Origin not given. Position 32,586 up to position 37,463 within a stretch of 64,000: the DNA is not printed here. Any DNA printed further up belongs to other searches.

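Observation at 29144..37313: Anaerobe-type HdrL-MvhD-MetV-MetF-HdrCB operon in an otherwise aerobic-looking alphaproteobacterial region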

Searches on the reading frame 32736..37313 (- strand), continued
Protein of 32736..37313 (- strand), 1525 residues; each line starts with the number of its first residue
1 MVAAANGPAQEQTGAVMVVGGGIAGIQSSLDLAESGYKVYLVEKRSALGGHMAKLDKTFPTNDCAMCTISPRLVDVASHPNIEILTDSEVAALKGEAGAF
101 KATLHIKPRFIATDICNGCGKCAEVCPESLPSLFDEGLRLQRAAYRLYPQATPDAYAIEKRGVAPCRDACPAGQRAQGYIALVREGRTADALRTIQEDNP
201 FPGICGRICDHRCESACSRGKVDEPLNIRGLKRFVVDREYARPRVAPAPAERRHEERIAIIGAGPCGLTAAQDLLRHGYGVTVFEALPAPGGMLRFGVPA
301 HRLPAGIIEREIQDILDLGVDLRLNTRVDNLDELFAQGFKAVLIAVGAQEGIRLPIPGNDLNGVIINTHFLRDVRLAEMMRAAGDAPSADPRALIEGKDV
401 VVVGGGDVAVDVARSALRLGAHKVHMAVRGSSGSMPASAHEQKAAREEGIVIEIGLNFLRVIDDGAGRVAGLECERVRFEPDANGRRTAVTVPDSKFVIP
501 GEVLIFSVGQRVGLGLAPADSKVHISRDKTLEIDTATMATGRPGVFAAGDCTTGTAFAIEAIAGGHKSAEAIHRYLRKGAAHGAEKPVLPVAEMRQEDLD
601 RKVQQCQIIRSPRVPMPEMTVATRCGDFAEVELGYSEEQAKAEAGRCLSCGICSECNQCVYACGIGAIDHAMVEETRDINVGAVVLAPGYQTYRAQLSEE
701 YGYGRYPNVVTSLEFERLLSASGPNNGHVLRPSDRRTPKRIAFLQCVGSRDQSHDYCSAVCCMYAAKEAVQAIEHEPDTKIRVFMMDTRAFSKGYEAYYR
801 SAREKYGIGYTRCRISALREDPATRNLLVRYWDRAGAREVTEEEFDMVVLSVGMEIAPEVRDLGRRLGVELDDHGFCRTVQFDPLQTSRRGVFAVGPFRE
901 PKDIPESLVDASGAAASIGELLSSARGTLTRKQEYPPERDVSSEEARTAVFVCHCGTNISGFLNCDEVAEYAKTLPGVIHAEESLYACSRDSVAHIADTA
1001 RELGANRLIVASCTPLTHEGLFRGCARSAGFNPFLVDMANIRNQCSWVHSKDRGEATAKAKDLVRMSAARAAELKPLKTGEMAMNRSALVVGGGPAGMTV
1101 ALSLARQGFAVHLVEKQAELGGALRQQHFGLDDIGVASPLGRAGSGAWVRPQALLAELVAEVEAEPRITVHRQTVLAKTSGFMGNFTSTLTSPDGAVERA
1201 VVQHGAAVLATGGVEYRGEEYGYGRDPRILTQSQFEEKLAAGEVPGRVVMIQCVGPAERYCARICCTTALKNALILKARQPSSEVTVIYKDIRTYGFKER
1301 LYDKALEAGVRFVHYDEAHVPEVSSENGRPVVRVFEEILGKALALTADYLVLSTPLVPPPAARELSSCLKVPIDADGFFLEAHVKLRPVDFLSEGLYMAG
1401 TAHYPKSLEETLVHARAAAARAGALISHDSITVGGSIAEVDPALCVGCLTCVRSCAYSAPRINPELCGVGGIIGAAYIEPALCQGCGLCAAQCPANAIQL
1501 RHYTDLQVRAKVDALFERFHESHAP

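Call 31: search_solved_structures(query=window:32736-37313:-, max_evalue=1e-150, show_alignments=1)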
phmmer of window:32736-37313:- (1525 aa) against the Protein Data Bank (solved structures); distinct sequences matched with E-value up to 1e-150: 3.
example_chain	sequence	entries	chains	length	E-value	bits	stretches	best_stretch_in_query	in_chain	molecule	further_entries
5odc_A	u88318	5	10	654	1.2e-171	576.4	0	653-866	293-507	Heterodisulfide reductase, subunit A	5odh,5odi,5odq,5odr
8rvu_a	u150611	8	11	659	1.1e-165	556.6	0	651-854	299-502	H(2):CoB-CoM heterodisulfide,ferredoxin reductase subunit A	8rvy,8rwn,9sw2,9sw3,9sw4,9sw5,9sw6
8rvv_A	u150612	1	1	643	4.9e-163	547.9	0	651-854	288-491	H(2):CoB-CoM heterodisulfide,ferredoxin reductase subunit A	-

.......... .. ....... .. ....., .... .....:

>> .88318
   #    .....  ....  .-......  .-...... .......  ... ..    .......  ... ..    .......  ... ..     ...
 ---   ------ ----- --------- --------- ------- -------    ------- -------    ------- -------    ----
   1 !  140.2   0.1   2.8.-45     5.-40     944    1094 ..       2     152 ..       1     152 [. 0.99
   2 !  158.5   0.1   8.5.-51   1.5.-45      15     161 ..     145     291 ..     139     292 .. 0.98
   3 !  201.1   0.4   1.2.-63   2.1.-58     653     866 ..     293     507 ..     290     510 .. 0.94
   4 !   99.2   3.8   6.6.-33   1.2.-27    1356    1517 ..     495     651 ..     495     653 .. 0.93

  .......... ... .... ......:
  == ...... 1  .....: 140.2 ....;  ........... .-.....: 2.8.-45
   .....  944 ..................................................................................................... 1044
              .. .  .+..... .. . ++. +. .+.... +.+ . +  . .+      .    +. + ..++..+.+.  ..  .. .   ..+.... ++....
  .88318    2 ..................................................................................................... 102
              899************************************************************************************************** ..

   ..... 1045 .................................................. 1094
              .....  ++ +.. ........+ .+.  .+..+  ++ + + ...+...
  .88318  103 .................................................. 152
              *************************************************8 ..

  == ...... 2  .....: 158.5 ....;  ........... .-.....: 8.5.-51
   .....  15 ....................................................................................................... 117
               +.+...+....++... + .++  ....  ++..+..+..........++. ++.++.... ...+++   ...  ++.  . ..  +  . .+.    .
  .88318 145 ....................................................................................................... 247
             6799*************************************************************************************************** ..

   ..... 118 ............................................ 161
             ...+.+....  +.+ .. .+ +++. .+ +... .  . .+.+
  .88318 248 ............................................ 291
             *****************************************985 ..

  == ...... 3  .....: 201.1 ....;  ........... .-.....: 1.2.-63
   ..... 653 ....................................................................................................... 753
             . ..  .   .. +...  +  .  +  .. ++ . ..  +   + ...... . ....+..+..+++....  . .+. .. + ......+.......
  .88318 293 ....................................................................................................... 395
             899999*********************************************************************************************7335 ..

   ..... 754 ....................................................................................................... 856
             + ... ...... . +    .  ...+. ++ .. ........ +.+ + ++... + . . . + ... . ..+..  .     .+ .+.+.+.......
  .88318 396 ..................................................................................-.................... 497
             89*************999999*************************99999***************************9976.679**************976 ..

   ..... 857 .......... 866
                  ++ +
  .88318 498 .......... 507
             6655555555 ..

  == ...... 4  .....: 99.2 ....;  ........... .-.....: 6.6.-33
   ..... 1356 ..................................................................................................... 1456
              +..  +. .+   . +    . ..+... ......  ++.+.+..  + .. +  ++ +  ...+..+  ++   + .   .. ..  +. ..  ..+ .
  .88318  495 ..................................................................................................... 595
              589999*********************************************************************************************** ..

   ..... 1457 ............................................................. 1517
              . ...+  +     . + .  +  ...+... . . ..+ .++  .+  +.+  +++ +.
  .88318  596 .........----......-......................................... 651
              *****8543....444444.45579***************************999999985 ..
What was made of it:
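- On Type IV MTHFR (MetVF-HdrCBA-MvhD): E716/K767 align to HdrA E356/K409 (call 31).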

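Call 36: search_protein_families(library=pfam, proteins=[L016:4061-5347:-, L016:5443-6489:-, L016:6552-7448:-, L016:17872-20517:+, L016:20563-22056:+, L016:22676-24430:+, L010:3928-5151:-, L010:5261-6139:+, L010:16048-17835:+, L010:17858-18991:+], max_evalue=0.00001)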
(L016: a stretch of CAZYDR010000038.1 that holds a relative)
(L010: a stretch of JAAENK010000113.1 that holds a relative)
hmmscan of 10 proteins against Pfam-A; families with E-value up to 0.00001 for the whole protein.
L016:4061-5347:- (428 aa): 1 family
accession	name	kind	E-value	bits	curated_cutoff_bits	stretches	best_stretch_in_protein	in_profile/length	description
PF00202.27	Aminotran_3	-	2.9e-59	201.2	30.5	1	31-350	11-339/403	Aminotransferase class-III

L016:5443-6489:- (348 aa): 1 family
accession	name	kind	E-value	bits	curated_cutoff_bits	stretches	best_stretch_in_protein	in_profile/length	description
PF00491.26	Arginase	-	3.8e-85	286.2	22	1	64-335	2-279/280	Arginase family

L016:6552-7448:- (298 aa): 1 family
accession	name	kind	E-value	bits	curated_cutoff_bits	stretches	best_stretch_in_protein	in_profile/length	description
PF01774.22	UreD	-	6.1e-42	144.5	27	1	71-270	1-199/201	UreD urease accessory protein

L016:17872-20517:+ (881 aa): 4 families
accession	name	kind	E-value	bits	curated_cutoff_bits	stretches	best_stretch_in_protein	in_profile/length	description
PF01571.26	GCV_T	-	3.4e-74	249.8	25.6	1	492-763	1-254/255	Aminomethyltransferase folate-binding domain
PF01266.30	DAO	-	3.2e-71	241.2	27.9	1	78-432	3-353/353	FAD dependent oxidoreductase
PF08669.17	GCV_T_C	-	7.3e-19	67.9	25.9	1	789-873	1-80/80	Glycine cleavage T-protein C-terminal barrel domain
PF16350.10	FAO_M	-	2.7e-17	63.1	27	1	436-490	2-56/56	FAD dependent oxidoreductase central domain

L016:20563-22056:+ (497 aa): 1 family
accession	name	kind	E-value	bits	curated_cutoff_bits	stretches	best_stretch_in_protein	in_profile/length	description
PF06253.16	MTTB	-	3e-82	276.7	25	1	26-488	33-492/500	Trimethylamine methyltransferase (MTTB)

L016:22676-24430:+ (584 aa): 3 families
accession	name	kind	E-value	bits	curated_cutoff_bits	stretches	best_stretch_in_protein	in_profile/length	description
PF14574.11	RACo_C_ter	-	2e-74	250.4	27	1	319-578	1-254/261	C-terminal domain of RACo the ASKHA domain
PF17651.6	Raco_middle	-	6.8e-58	195.3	26.8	1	156-316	2-162/163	RACo middle region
PF00111.32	Fer2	-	1.9e-12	47.3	21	1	36-111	4-76/77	2Fe-2S iron-sulfur cluster binding domain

L010:3928-5151:- (407 aa): 1 family
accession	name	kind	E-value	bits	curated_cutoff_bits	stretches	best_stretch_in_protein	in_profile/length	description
PF02515.22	CoA_transf_3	-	2.3e-131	438.7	23.3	1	7-383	1-366/366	CoA-transferase family III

L010:5261-6139:+ (292 aa): 2 families
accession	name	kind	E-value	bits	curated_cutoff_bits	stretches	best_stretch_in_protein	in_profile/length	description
PF03466.25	LysR_substrate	-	4e-38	131.3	28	1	87-287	3-207/209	LysR substrate binding domain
PF00126.33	HTH_1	-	1.5e-16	60.5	26.6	1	6-62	3-59/60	Bacterial regulatory helix-turn-helix protein, lysR family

L010:16048-17835:+ (595 aa): 3 families
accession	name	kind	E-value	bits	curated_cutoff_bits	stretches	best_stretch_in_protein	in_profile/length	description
PF02436.23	PYC_OADA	-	2e-58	197.9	27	1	292-494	1-199/201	Conserved carboxylase domain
PF00682.25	HMGL-like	-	5.4e-21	75.6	29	1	7-268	4-257/260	HMGL-like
PF00364.28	Biotin_lipoyl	-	1.6e-18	66.7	22.1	1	529-593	3-72/73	Biotin-requiring enzyme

L010:17858-18991:+ (377 aa): 1 family
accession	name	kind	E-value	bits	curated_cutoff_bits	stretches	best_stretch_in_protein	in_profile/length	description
PF03977.18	OAD_beta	-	6.7e-158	525.7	31.6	1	21-375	2-348/349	Na+-transporting oxaloacetate decarboxylase beta subunit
